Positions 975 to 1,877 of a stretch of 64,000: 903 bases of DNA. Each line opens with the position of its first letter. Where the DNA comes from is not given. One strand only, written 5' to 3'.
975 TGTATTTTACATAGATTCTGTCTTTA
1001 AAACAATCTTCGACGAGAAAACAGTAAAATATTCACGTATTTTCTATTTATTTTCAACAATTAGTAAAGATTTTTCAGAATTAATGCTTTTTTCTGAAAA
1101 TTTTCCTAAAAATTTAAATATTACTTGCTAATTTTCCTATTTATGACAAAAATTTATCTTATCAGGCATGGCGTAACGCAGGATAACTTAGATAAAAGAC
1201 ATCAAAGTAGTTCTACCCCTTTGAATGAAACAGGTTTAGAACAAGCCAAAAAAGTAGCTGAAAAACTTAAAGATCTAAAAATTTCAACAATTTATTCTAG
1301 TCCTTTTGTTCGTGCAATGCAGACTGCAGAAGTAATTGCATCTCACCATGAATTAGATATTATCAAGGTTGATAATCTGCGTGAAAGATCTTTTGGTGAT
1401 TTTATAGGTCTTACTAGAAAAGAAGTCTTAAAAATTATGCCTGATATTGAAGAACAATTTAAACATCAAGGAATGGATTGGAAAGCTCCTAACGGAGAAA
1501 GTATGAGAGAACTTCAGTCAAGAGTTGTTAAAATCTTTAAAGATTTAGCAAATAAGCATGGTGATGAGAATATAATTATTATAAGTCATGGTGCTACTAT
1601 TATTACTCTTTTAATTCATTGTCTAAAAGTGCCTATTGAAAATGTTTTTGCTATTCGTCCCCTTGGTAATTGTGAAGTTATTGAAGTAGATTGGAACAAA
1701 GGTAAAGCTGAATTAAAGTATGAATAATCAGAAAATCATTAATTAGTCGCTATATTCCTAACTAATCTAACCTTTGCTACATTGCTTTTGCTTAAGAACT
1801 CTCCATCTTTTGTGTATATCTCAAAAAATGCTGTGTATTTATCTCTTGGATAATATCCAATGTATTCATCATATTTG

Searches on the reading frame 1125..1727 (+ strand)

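Call 20: search_protein_families(library=pfam, proteins=[window:1125-1727:+], max_evalue=0.001)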
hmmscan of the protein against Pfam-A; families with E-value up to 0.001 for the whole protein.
window:1125-1727:+ (200 aa): 1 family
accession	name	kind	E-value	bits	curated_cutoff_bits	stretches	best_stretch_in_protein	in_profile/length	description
PF00300.27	His_Phos_1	-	1.9e-52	178.2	21.7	1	10-198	1-189/194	Histidine phosphatase superfamily (branch 1)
